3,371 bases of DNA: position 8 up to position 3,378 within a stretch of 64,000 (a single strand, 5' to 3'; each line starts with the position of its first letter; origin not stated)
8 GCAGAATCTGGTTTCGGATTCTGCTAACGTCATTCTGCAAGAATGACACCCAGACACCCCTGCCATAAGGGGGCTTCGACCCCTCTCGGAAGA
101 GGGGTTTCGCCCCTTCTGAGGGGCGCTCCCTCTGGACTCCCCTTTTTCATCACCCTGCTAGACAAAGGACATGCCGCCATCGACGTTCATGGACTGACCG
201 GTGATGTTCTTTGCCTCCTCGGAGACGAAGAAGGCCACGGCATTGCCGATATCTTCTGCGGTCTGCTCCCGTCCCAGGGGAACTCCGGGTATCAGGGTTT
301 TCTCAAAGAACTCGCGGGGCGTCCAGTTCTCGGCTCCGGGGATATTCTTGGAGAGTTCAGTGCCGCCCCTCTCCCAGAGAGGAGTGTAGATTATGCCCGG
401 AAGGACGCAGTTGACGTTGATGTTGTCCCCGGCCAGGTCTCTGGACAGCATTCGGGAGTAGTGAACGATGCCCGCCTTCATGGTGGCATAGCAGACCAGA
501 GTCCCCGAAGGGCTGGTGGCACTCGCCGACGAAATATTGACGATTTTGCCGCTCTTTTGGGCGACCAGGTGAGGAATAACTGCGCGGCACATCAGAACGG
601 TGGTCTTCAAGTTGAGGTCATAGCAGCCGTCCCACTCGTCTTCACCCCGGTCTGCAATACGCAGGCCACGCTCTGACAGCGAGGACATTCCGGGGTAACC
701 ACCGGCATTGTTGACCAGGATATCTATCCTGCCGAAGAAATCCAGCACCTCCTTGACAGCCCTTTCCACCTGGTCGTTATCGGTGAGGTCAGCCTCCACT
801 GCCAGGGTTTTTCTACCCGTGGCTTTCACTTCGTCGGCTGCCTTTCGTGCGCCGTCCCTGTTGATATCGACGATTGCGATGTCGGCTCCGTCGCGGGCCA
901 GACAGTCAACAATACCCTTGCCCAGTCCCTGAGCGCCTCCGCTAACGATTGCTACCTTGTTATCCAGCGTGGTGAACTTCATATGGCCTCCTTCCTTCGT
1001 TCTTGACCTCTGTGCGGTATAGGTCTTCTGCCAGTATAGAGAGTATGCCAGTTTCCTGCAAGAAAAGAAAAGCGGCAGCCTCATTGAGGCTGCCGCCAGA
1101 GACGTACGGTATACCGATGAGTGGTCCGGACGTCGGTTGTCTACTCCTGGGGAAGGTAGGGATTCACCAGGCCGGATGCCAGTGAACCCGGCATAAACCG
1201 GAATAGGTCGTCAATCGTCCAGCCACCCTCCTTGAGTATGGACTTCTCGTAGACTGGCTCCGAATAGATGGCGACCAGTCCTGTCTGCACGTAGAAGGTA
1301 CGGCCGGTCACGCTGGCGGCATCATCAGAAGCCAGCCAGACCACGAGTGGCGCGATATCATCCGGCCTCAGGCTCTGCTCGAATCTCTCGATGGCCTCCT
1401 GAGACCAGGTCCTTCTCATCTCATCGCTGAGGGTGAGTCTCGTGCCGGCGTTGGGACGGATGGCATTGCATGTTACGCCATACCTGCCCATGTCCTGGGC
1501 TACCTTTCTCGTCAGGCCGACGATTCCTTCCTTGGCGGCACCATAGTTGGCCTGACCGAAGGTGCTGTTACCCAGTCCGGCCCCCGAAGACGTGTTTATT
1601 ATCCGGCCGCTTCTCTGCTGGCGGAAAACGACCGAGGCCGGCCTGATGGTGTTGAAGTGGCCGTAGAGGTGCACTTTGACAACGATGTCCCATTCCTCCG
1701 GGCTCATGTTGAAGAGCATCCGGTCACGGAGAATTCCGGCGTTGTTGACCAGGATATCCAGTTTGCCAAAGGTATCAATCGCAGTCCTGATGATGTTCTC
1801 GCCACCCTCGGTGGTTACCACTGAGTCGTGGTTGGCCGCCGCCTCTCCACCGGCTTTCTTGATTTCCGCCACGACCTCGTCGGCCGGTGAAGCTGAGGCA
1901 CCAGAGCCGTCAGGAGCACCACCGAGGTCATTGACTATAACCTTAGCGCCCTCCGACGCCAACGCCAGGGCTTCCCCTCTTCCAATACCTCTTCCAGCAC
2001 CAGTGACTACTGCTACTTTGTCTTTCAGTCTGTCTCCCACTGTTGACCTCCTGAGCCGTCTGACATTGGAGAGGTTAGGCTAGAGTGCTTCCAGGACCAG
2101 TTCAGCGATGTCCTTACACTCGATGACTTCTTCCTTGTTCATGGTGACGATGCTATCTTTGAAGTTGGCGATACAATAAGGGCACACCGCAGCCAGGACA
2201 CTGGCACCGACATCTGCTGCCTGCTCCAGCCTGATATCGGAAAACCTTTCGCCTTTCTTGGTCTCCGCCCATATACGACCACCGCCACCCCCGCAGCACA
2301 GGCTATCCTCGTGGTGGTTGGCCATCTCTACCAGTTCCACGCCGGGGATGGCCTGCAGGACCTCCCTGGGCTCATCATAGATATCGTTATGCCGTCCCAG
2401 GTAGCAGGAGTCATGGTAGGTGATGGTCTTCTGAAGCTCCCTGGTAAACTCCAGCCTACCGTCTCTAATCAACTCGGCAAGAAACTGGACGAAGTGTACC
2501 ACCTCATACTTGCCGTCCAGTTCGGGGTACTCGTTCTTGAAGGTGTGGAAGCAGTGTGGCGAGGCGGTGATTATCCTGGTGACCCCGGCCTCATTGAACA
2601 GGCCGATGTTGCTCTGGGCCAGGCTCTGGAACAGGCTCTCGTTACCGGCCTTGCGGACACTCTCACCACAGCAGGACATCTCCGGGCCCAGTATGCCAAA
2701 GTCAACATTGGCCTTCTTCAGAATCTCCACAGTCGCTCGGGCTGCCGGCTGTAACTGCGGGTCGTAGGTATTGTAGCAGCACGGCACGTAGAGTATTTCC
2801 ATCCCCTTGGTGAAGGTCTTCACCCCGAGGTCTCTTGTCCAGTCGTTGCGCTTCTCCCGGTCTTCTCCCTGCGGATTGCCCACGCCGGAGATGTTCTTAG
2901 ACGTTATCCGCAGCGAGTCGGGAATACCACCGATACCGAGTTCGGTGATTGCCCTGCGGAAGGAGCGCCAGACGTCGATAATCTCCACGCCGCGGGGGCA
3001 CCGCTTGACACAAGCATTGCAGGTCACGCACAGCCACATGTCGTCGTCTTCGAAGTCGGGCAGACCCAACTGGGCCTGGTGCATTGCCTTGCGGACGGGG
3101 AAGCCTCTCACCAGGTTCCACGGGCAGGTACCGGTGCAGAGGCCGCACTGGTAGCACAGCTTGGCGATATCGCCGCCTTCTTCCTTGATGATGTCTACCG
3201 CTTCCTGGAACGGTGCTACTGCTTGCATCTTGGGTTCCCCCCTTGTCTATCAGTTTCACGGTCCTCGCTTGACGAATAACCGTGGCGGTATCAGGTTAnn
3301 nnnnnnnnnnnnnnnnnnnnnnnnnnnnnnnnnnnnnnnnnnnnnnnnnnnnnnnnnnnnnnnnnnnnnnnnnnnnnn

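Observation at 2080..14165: Hdr supercluster with three tandem HdrA paralogues and no hydrogenase or formate dehydrogenase partner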

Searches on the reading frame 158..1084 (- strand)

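Call 3: search_protein_families(library=pfam, proteins=[window:158-1084:-], max_evalue=0.001)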
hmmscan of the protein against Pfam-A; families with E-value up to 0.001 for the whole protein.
window:158-1084:- (308 aa): 4 families
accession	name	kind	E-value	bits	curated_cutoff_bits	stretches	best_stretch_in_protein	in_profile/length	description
PF13561.12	adh_short_C2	-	4.2e-52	177.5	27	1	51-306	3-236/236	Enoyl-(Acyl carrier protein) reductase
PF00106.31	adh_short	-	1.2e-51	175.4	26.6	1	43-238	1-188/195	short chain dehydrogenase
PF08659.16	KR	-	8e-07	29.6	22.6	1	46-128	4-90/180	KR domain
PF23441.1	SDR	-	2.7e-05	24.1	27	1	40-305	5-255/258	SDR-like rossmann domain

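Call 5: search_protein_families(library=ncbifam, proteins=[window:158-1084:-], max_evalue=0.00001)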
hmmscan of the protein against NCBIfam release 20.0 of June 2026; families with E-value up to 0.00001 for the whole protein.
window:158-1084:- (308 aa): 225 families (the best 25 are shown)
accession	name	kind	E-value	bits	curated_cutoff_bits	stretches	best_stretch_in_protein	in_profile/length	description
NF005559.1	PRK07231.1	subfamily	1.8e-62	211.1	215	1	40-306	2-248/249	glucose 1-dehydrogenase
NF040490.1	SDR_subfam_3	subfamily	1.8e-53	181.8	385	1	40-305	2-263/268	mycofactocin-coupled SDR family oxidoreductase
NF004791.0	PRK06138.1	equivalog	2.1e-52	177.9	312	1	39-306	2-250/252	SDR family oxidoreductase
NF004197.0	PRK05653.1-1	equivalog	3.3e-52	177.6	332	1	39-306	4-247/249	3-oxoacyl-ACP reductase FabG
NF009466.0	PRK12826.1-2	subfamily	5.3e-52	176.8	222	1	41-306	2-245/248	3-oxoacyl-ACP reductase FabG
TIGR02415.1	23BDH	subfamily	2.1e-51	174.8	304.35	1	43-307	1-253/254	acetoin reductase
NF006394.0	PRK08643.1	equivalog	3.5e-51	174.1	381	1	42-307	3-256/257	(S)-acetoin forming diacetyl reductase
NF005095.0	PRK06523.1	subfamily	2.4e-50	171.5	231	1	37-305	5-257/261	oxidoreductase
NF009468.0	PRK12826.1-4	equivalog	2.5e-50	171.6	318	1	38-305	3-247/256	SDR family oxidoreductase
NF005853.0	PRK07774.1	equivalog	2.5e-50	171.2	303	1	39-305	3-246/250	SDR family oxidoreductase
NF009093.0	PRK12429.1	subfamily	4.2e-50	170.4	258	1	39-305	2-256/259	3-hydroxybutyrate dehydrogenase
TIGR03206.1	benzo_BadH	equivalog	7.6e-50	169.6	431.2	1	40-306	1-249/250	2-hydroxycyclohexanecarboxyl-CoA dehydrogenase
TIGR01830.1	3oxo_ACP_reduc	equivalog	1e-49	169.4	297.75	1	45-305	1-238/239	3-oxoacyl-[acyl-carrier-protein] reductase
TIGR03971.1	SDR_subfam_1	subfamily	6.8e-49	166.6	300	1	40-306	1-269/271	mycofactocin-coupled SDR family oxidoreductase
NF005472.0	PRK07067.1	equivalog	1.4e-48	165.7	338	1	39-305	3-254/257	L-iditol 2-dehydrogenase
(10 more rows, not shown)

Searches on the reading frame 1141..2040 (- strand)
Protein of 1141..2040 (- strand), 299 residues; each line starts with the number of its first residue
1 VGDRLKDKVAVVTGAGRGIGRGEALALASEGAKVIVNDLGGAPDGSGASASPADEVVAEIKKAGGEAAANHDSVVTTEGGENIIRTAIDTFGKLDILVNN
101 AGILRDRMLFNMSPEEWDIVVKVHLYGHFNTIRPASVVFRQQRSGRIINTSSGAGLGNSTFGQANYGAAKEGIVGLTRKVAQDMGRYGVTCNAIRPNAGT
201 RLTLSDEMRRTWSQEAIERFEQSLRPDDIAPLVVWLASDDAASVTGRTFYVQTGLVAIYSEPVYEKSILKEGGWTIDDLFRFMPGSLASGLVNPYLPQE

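Call 3: search_protein_families(library=pfam, proteins=[window:1141-2040:-], max_evalue=0.001)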
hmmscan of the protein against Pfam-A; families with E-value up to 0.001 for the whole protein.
window:1141-2040:- (299 aa): 3 families
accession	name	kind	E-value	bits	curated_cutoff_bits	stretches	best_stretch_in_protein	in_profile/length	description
PF13561.12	adh_short_C2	-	5.3e-41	141.2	27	1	14-255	1-235/236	Enoyl-(Acyl carrier protein) reductase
PF00106.31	adh_short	-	4.5e-40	137.6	26.6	1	8-197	1-180/195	short chain dehydrogenase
PF08659.16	KR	-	8.4e-11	42.6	22.6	1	11-177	4-160/180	KR domain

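Call 5: search_protein_families(library=ncbifam, proteins=[window:1141-2040:-], max_evalue=0.00001)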
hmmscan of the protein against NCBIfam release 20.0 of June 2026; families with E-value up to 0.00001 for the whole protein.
window:1141-2040:- (299 aa): 200 families (the best 25 are shown)
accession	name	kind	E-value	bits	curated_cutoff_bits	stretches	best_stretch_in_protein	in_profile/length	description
NF005861.0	PRK07791.1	subfamily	1.5e-92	310.2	373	1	5-281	4-282/300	SDR family oxidoreductase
NF005862.0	PRK07792.1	equivalog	6.8e-77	258.6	414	1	4-281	10-282/307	3-oxoacyl-ACP reductase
NF004198.0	PRK05653.1-3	equivalog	8.3e-60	202.3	296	1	4-255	4-246/248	3-oxoacyl-ACP reductase FabG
TIGR03971.1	SDR_subfam_1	subfamily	3.3e-55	187.3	300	1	5-256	1-269/271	mycofactocin-coupled SDR family oxidoreductase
TIGR01830.1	3oxo_ACP_reduc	equivalog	5.6e-53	180.1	297.75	1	10-256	1-239/239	3-oxoacyl-[acyl-carrier-protein] reductase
NF004197.0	PRK05653.1-1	equivalog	1.3e-46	159.3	332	1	3-256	3-247/249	3-oxoacyl-ACP reductase FabG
NF009466.0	PRK12826.1-2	subfamily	1.8e-46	158.6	222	1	7-255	3-244/248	3-oxoacyl-ACP reductase FabG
NF005559.1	PRK07231.1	subfamily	2.3e-46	158.3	215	1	4-255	1-247/249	glucose 1-dehydrogenase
NF009093.0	PRK12429.1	subfamily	1.1e-45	156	258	1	4-196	2-184/259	3-hydroxybutyrate dehydrogenase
NF009467.0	PRK12826.1-3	subfamily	1.1e-45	155.8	269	1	4-256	5-271/274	SDR family mycofactocin-dependent oxidoreductase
NF009464.0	PRK12824.1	subfamily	1.3e-44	152.8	269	1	7-255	2-242/245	3-oxoacyl-ACP reductase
TIGR01829.1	AcAcCoA_reduct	subfamily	2.7e-44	151.6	302.1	1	8-255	1-240/242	acetoacetyl-CoA reductase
NF009546.0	PRK12935.1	equivalog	5.2e-44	150.6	418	1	5-255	4-245/247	acetoacetyl-CoA reductase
NF052558.1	MBtsdlDhBudC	equivalog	3.2e-43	148.1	270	1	6-262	2-248/250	meso-2,3-butanediol dehydrogenase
NF053702.1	TrHdxCHCADhChcB1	equivalog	3.2e-43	147.9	400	1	4-257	1-242/250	trans-4-hydroxycyclohexanecarboxylate dehydrogenase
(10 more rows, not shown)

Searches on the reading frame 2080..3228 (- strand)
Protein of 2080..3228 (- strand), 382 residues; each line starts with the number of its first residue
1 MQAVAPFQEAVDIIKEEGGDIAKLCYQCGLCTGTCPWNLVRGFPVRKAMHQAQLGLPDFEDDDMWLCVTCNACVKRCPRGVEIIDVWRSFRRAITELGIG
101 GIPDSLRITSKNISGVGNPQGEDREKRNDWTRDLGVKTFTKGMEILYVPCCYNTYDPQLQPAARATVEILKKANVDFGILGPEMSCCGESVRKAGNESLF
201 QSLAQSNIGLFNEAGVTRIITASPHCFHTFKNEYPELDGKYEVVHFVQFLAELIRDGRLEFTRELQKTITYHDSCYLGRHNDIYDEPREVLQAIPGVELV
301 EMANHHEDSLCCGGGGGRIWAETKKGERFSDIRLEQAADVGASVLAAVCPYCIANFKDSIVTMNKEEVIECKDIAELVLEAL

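Call 3: search_protein_families(library=pfam, proteins=[window:2080-3228:-], max_evalue=0.001)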
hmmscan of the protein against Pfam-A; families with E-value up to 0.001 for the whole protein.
window:2080-3228:- (382 aa): 8 families
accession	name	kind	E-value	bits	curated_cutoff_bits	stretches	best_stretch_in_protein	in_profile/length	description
PF02754.22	CCG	-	7e-34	116.2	20.6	2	269-357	1-85/85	Cysteine-rich domain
PF13183.11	Fer4_8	-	4.1e-10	40.5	27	1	23-81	3-68/68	4Fe-4S dicluster domain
PF13187.11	Fer4_9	-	1.2e-09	38.5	27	1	25-80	2-50/52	4Fe-4S dicluster domain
PF12838.12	Fer4_7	-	1.1e-07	32.6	27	1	25-81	2-52/52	4Fe-4S dicluster domain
PF13534.11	Fer4_17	-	2e-07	31.9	22.2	1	25-81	2-60/61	4Fe-4S dicluster domain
PF13237.11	Fer4_10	-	4.2e-06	27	25.5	1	22-78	6-53/53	4Fe-4S dicluster domain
PF13484.11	Fer4_16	-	0.00032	21.9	30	0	14-38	42-66/66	4Fe-4S double cluster binding domain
PF25160.1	LdpA_Fe-S-bd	-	0.0004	20.6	27.6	1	15-42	19-45/49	LdpA Fe-S cluster-binding domain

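Call 5: search_protein_families(library=ncbifam, proteins=[window:2080-3228:-], max_evalue=0.00001)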
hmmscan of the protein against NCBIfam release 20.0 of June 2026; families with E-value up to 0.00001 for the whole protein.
window:2080-3228:- (382 aa): 16 families
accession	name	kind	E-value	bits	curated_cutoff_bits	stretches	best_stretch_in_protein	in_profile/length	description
NF004898.0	PRK06259.1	equivalog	9.6e-45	153.1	385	1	24-381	135-487/488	fumarate reductase (CoM/CoB) subunit TfrB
NF045670.1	quin_L_LdhH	equivalog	4.6e-30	104.5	800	1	161-378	483-705/706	L-lactate dehydrogenase (quinone) large subunit LdhH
NF008369.0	PRK11168.1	equivalog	3.9e-24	85.3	278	1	132-320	156-342/401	anaerobic glycerol-3-phosphate dehydrogenase subunit C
TIGR03290.1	CoB_CoM_SS_C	equivalog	2.8e-22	79.3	160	1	23-118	2-97/144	CoB--CoM heterodisulfide reductase subunit C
NF045724.1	ferredox_TmcB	equivalog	2.5e-21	75.8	735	1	67-380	101-426/430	electron transfer complex ferredoxin TmcB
NF045663.1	diclust_near_Sec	equivalog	9.8e-20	70.2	530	1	67-356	355-618/759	pyridine nucleotide-disulfide oxidoreductase/dicluster-binding protein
NF045796.1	DsrK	equivalog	4e-19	68.6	400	1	65-357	118-417/453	sulfate reduction electron transfer complex DsrMKJOP subunit DsrK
NF045711.1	sulf_resp_HmcF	equivalog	4.8e-17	61.9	750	1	241-358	307-427/457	sulfate respiration complex iron-sulfur protein HmcF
TIGR03379.1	glycerol3P_GlpC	equivalog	5e-16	58.5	279.9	1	143-316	162-335/397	anaerobic glycerol-3-phosphate dehydrogenase subunit GlpC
NF038018.1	qmoC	equivalog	7.4e-16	58.5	300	1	14-94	9-91/360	quinone-interacting membrane-bound oxidoreductase complex subunit QmoC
TIGR03288.1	CoB_CoM_SS_B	equivalog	3.6e-09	36.3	345.15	1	236-365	111-246/290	CoB--CoM heterodisulfide reductase subunit B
NF008434.0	PRK11274.1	equivalog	1.1e-08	34.4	333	0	156-357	178-389/409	glycolate oxidase subunit GlcF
TIGR00314.1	cdhA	equivalog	2.2e-08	32.4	781.3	1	20-88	396-460/784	CO dehydrogenase/acetyl-CoA synthase complex subunit alpha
NF041890.1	hdrC_Methbact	equivalog_domain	9.9e-08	31.8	270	1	21-93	28-100/192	ferredoxin:CoB-CoM heterodisulfide reductase subunit HdrC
NF041779.1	hetero_SS_HdrC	equivalog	2.1e-07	30.6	350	1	24-92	32-101/198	ferredoxin:CoB-CoM heterodisulfide reductase subunit HdrC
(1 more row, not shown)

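Call 48: search_solved_structures(query=window:2080-3228:-, show_alignments=2, max_evalue=0.00001)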
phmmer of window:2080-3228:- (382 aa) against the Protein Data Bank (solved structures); distinct sequences matched with E-value up to 0.00001: 8.
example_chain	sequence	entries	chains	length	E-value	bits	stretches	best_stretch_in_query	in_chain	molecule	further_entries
9ojn_A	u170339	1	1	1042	5.4e-64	219.7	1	60-381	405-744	Iron-sulfur-binding reductase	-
8rvv_C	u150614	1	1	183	5.4e-19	71.5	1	11-98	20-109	H(2):CoB-CoM heterodisulfide,ferredoxin reductase subunit C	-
8rvu_c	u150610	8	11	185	5.5e-19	71.5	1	11-98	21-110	H(2):CoB-CoM heterodisulfide,ferredoxin reductase subunit C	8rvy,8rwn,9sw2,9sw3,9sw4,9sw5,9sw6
9sfi_E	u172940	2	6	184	2.7e-18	69.2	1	22-123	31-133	H(2)/formate:CoB-CoM heterodisulfide,ferredoxin reductase subunit C2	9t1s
5odc_C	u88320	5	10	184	4.6e-18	68.5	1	22-98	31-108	Heterodisulfide reductase, subunit C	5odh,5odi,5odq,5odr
7bkb_C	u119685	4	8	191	4.3e-16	62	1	18-94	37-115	CoB--CoM heterodisulfide reductase subunit C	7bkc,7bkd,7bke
8rvv_B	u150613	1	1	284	6.5e-06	28.4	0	235-357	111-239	H(2):CoB-CoM heterodisulfide,ferredoxin reductase subunit B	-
8rvu_b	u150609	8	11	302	8.3e-06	28.1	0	234-357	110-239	H(2):CoB-CoM heterodisulfide,ferredoxin reductase subunit B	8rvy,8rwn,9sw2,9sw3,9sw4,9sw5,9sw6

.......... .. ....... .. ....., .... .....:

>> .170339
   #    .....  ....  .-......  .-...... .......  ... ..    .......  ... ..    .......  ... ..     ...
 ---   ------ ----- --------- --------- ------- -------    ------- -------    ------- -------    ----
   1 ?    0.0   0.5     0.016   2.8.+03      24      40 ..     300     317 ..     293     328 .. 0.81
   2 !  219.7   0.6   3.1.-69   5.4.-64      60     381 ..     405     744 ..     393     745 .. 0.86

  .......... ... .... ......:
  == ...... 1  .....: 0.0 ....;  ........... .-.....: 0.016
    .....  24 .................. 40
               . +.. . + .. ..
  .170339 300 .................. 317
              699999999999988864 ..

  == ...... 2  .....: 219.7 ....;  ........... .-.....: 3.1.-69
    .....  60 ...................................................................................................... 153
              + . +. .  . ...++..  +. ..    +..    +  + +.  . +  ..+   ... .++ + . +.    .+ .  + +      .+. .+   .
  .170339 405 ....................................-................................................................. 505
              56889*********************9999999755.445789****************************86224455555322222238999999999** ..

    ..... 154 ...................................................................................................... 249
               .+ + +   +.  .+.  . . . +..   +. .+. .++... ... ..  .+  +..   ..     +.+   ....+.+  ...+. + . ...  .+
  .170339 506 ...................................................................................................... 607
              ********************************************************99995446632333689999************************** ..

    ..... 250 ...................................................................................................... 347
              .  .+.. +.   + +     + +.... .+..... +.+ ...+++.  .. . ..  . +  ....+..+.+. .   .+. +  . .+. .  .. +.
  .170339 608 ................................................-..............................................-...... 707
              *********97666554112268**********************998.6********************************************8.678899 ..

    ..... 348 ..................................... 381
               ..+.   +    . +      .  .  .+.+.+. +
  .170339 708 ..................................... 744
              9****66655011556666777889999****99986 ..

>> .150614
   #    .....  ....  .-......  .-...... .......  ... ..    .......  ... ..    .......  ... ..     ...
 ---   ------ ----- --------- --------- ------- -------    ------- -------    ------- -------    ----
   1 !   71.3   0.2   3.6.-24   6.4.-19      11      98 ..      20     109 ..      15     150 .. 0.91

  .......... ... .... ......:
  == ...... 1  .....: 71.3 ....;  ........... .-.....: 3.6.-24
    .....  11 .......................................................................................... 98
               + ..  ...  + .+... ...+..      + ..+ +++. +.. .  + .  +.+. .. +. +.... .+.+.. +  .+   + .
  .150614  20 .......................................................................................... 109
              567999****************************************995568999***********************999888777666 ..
